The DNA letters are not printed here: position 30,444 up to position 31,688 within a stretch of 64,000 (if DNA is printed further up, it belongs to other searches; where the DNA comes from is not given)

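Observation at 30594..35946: Envelope glycan cluster: processive GT2 synthase, GT-C enzyme, WecA-like phosphotransferase and a DPPR-synthase-like UbiA protein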

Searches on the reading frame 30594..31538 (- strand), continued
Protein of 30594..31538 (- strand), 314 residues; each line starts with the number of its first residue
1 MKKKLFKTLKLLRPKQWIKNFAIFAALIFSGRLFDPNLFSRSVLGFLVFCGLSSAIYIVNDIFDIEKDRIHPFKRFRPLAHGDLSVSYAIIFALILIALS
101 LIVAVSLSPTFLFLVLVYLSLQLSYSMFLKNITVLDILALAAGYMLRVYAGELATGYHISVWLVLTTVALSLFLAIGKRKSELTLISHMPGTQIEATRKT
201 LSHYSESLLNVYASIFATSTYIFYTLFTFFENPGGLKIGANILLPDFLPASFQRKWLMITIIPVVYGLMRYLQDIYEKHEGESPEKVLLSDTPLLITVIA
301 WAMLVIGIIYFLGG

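Call 57: find_related_loci(query=A5, collection=metagenome_contigs, flank=10000)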
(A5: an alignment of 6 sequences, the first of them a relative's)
Query A5 (317 aa) in metagenome_contigs; peptide patterns used: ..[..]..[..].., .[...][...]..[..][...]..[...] (x = any residue, [..] = any of these).
600 stretches matched a pattern (row limit reached: there are more); 528 encode a relative of the query (tblastn E <= 1e-3); the best 80 are kept; 80 distinct loci.
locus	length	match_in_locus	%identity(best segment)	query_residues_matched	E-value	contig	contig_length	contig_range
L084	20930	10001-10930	63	6-310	4e-126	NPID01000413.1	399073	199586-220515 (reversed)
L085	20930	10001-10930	64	6-310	4e-125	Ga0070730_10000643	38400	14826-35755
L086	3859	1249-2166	63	1-310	1e-125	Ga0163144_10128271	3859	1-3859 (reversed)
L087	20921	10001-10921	64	7-310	4e-123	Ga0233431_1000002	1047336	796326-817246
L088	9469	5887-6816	63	1-310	9e-123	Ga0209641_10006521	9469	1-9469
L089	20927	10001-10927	62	6-312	2e-122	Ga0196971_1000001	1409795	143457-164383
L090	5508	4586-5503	63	1-306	7e-121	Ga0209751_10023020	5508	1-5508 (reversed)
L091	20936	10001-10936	62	5-310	5e-120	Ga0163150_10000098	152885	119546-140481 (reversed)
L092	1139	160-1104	60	1-310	7e-130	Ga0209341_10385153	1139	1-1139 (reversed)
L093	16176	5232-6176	59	5-313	3e-113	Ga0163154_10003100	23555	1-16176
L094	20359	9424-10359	59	6-313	7e-112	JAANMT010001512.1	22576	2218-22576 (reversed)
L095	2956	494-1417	55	1-313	1e-114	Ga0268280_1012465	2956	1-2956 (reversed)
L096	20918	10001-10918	54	1-310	2e-109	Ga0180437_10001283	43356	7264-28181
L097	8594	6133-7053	57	1-310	2e-105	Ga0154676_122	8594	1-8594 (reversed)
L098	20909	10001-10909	53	8-312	4e-103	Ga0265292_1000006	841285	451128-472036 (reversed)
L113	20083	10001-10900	51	8-310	6e-90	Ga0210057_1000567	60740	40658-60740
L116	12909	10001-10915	50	6-310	3e-89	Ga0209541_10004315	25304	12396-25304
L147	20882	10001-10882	47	1-295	5e-81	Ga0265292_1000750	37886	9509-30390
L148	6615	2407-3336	45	1-312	6e-81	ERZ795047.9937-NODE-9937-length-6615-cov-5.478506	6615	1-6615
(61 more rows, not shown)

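Call 64: search_protein_families(library=pfam, proteins=[L147:11133-11687:-, L116:5758-7095:+, L148:4255-5604:+, L113:3786-4169:+], max_evalue=0.001)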
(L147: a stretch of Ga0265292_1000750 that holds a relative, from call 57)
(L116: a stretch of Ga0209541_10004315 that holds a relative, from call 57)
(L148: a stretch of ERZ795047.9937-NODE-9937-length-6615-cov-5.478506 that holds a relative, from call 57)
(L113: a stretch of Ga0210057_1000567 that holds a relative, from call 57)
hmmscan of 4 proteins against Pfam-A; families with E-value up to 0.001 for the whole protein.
L147:11133-11687:- (184 aa): 0 families

L116:5758-7095:+ (445 aa): 1 family
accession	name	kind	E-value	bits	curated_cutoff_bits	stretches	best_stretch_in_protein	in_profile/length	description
PF13231.12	PMT_2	-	3.8e-11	43.9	26.1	1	47-204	2-159/160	Dolichyl-phosphate-mannose-protein mannosyltransferase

L148:4255-5604:+ (449 aa): 1 family
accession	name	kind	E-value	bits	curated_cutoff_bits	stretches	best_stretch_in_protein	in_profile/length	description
PF04932.20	Wzy_C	-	3e-09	37.3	31.7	1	234-399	3-149/149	O-Antigen ligase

L113:3786-4169:+ (127 aa): 0 families

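Call 79: search_dna_similar(query=window:30594-31538:-, collection=plasmids, mode=protein, max_rows=15, rows=best)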
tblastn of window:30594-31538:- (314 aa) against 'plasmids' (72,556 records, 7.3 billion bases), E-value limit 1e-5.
Records with a match: 96; places in all: 96; records where one place covers at least 80% of the query: 23.
Best place of each record, by identity: <60% 96.
By first word of the organism name: Rhizobium 33; Sinorhizobium 5; Vibrio 3; Salipiger 3; Burkholderia 3; Cereibacter 3; Sphingomonadaceae 3; Mesorhizobium 3; Natronococcus 2; Lactococcus 2; and 29 more.
By predicted mobility (MOB-suite, as given by PLSDB): non-mobilizable 65; conjugative 21; mobilizable 10.
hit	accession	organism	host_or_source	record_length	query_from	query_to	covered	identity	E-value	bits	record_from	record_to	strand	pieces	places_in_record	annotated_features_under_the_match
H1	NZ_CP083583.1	Kovacikia minuta CCNUW1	cell culture,fresh water lake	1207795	16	303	92%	36.5%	1e-34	140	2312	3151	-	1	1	record has no annotation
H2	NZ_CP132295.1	Natronococcus sp. AD-5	cell culture,sediment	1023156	16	310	94%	35.6%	1e-40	157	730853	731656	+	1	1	record has no annotation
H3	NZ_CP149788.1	Haloterrigena sp. KLK7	cell culture,salt lake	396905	16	310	94%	35.3%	2e-36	145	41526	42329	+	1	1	decaprenyl-phosphate phosphoribosyltransferase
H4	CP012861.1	Persicobacter sp. JZB09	cell culture,soil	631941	16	310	94%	34.6%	5e-27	118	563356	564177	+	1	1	record has no annotation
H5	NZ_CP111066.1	Chondrinema litorale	Seaweed,red alga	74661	16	311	94%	34.2%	6e-29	124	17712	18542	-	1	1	decaprenyl-phosphate phosphoribosyltransferase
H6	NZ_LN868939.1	Nocardia farcinica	not known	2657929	16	312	95%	33.8%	1e-31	132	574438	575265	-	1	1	none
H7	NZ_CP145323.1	Rhodococcus ruber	-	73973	16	311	94%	33.4%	1e-32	134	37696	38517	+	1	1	decaprenyl-phosphate phosphoribosyltransferase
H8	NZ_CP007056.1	Halostagnicola larsenii XH-48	-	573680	16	310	94%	33.6%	2e-31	131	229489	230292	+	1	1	decaprenyl-phosphate phosphoribosyltransferase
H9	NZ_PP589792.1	Lactococcus sp.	Bacterial culture,Dairy environment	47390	16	312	95%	33.2%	8e-32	132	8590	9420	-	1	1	decaprenyl-phosphate phosphoribosyltransferase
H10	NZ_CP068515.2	Lactococcus cremoris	Whole organism,Dairy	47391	16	312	95%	33.2%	8e-32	132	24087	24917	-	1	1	decaprenyl-phosphate phosphoribosyltransferase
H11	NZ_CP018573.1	Marivivens sp. JLT3646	cell culture,shallow-sea hydrothermal ...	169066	16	310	94%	32.4%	9e-28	120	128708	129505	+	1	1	decaprenyl-phosphate phosphoribosyltransferase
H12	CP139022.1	Flammeovirgaceae bacterium SG7u.111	Seagrass,tissue sample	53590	16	311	94%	31.7%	8e-25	112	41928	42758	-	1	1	decaprenyl-phosphate phosphoribosyltransferase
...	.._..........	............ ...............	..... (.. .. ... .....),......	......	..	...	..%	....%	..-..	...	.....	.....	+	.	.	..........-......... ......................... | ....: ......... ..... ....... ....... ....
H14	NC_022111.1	Prevotella sp. oral taxon 299 str. F0039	Homo sapiens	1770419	16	312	95%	30.5%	8e-25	112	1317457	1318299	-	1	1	none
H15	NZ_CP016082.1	Streptomyces sp. SAT1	Adenophora trachelioides Maxim.,single ...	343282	16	304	92%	31.2%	4e-14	80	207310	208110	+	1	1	UbiA prenyltransferase family protein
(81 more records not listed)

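Call 80: search_dna_similar(query=window:30594-31538:-, collection=phages, mode=protein, max_rows=10)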
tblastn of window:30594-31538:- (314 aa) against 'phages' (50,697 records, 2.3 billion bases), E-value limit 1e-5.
Records with a match: 1; places in all: 1; records where one place covers at least 80% of the query: 1.
Best place of each record, by identity: <60% 1.
By first word of the organism name: Bacteriophage 1.
By host as written in the record: - 1.
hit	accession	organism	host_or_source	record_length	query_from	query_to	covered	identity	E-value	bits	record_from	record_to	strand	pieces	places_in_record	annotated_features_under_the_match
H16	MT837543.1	Bacteriophage sp.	human fecal samples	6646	16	310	94%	32.1%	2e-25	112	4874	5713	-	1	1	record has no annotation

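Call 81: get_annotated_region(hit=H10, flank=8000)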
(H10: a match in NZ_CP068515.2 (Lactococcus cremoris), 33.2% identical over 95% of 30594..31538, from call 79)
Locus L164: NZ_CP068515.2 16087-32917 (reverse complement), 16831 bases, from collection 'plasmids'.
description: Lactococcus cremoris strain F.2.7 plasmid pF27D, complete sequence
organism: Lactococcus cremoris (NCBI taxid 1359)
taxonomy: Bacteria; Bacillota; Bacilli; Lactobacillales; Streptococcaceae; Lactococcus; Lactococcus cremoris
host: -; source: Whole organism,Dairy; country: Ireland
typing (MOB-suite, as given by PLSDB): mobilizable; replicon rep_cluster_414,rep_cluster_556; relaxase MOBP,MOB_Unknown
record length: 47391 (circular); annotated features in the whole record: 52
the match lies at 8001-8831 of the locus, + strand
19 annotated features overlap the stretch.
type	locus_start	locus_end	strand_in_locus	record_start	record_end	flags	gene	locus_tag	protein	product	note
CDS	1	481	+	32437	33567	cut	-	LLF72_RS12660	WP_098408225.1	glycoside hydrolase family 99-like domain-containing protein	-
CDS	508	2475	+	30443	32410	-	-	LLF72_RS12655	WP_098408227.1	capsular polysaccharide synthesis protein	-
CDS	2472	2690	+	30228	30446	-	-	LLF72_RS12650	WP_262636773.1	hypothetical protein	-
CDS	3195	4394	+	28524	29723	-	-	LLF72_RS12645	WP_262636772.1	O-antigen ligase family protein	-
CDS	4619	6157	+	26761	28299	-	-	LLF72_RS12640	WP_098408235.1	oligosaccharide flippase family protein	-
CDS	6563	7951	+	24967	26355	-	-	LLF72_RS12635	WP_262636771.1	hypothetical protein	-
CDS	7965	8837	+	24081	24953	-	-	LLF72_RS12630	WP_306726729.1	decaprenyl-phosphate phosphoribosyltransferase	-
CDS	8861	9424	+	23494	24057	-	-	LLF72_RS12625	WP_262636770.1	HAD-IB family phosphatase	GO:0008152 - metabolic process [Evidence IEA]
CDS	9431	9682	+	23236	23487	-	-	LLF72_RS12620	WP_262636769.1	GtrA family protein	GO:0000271 - polysaccharide biosynthetic process [Evidence IEA]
CDS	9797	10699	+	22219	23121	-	-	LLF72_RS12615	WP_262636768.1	phosphodiester glycosidase family protein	-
CDS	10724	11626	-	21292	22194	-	-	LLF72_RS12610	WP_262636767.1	LCP family protein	-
CDS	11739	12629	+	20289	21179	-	-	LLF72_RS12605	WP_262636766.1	IS982-like element IS982B family transposase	GO:0006313 - DNA transposition [Evidence IEA]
CDS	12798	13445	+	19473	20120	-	pcp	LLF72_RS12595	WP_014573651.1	pyroglutamyl-peptidase I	GO:0030163 - protein catabolic process [Evidence IEA]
CDS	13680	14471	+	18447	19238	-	-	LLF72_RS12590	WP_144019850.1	Type 1 glutamine amidotransferase-like domain-containing protein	GO:0006508 - proteolysis [Evidence IEA]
CDS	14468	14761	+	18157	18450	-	-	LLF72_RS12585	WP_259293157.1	hypothetical protein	-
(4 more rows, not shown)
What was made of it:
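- Closest known: Lactococcus cremoris plasmid pF27D locus. Same: A PPPRS homologue (33% identity) in a monoderm bacterium within a surface-polysaccharide locus (calls 79, 81).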

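Call 86: get_annotated_region(hit=H5, flank=7000)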
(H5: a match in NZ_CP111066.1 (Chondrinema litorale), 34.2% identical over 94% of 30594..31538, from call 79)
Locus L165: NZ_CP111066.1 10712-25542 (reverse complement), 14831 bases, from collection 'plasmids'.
description: Chondrinema litorale strain WSW3-B12 plasmid unnamed24, complete sequence
organism: Chondrinema litorale (NCBI taxid 2994555)
taxonomy: Bacteria; Bacteroidota; Cytophagia; Cytophagales; Flammeovirgaceae; Chondrinema; Chondrinema litorale
host: -; source: Seaweed,red alga; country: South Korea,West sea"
typing (MOB-suite, as given by PLSDB): non-mobilizable
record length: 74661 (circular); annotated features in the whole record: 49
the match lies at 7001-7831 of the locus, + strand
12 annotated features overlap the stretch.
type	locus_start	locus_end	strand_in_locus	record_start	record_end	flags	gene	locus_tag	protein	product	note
CDS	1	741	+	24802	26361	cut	-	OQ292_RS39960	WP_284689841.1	hypothetical protein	-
CDS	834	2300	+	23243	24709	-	-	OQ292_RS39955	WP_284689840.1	DUF2723 domain-containing protein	-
CDS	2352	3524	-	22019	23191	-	-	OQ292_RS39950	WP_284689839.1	IS3 family transposase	-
CDS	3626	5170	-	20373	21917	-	-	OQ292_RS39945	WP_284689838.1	glycosyltransferase family 39 protein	-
CDS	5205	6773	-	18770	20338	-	-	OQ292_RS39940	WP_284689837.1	hypothetical protein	-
CDS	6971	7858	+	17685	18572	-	-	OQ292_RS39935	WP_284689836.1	decaprenyl-phosphate phosphoribosyltransferase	-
CDS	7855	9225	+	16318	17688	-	-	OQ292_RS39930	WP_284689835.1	FAD-binding oxidoreductase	-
CDS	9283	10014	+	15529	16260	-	-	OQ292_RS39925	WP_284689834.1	SDR family oxidoreductase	-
CDS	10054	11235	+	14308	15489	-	-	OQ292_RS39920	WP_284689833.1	acyltransferase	-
CDS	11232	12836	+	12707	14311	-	-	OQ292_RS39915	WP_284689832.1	glycosyltransferase family 39 protein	-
CDS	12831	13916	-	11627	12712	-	-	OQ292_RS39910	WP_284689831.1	acyltransferase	-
CDS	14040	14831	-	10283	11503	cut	-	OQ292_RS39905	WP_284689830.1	hypothetical protein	-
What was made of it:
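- A Bacteroidota plasmid shows PPPRS-DprE1-like-DprE2-like-GT39 (call 86).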

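Call 87: get_annotated_region(hit=H3, flank=7000)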
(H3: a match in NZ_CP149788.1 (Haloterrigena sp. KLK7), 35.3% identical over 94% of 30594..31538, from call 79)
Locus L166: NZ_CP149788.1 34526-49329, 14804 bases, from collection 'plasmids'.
description: Haloterrigena sp. KLK7 plasmid unnamed1, complete sequence
organism: Haloterrigena sp. KLK7 (NCBI taxid 3132747)
taxonomy: Archaea; Euryarchaeota; Halobacteria; Halobacteriales; Natrialbaceae; Haloterrigena; Haloterrigena sp. KLK7
host: -; source: cell culture,salt lake; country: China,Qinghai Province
typing (MOB-suite, as given by PLSDB): non-mobilizable
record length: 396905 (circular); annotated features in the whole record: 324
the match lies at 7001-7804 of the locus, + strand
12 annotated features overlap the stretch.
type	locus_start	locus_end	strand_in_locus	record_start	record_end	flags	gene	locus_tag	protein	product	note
CDS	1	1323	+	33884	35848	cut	-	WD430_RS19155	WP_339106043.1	ATP-binding protein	-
CDS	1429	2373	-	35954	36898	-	-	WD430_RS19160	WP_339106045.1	DMT family transporter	GO:0055085 - transmembrane transport [Evidence IEA]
CDS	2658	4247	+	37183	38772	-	-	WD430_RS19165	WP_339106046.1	glycosyltransferase family 39 protein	-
CDS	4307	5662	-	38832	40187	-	-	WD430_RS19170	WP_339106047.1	DolP-mannose mannosyltransferase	GO:0035269 - protein O-linked mannosylation [Evidence IEA]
CDS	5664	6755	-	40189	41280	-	-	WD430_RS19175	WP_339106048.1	NAD-dependent epimerase/dehydratase family protein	-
CDS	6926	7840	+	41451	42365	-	-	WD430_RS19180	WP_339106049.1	decaprenyl-phosphate phosphoribosyltransferase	-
CDS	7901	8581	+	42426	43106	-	-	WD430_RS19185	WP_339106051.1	PHP domain-containing protein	-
CDS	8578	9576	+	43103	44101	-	-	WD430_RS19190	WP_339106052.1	lysylphosphatidylglycerol synthase transmembrane domain-containing protein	-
CDS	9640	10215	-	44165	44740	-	-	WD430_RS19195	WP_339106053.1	DoxX family protein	-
CDS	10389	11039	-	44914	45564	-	-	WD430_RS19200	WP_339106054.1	hypothetical protein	-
CDS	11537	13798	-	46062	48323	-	-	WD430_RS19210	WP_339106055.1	AAA domain-containing protein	-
CDS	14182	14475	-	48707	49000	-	-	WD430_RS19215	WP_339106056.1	hypothetical protein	-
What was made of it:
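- PPPRS genes in Lactococcus, Chondrinema and Haloterrigena replicons sit with phosphatase, GtrA, epimerase or GT39 genes (calls 81, 86, 87).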
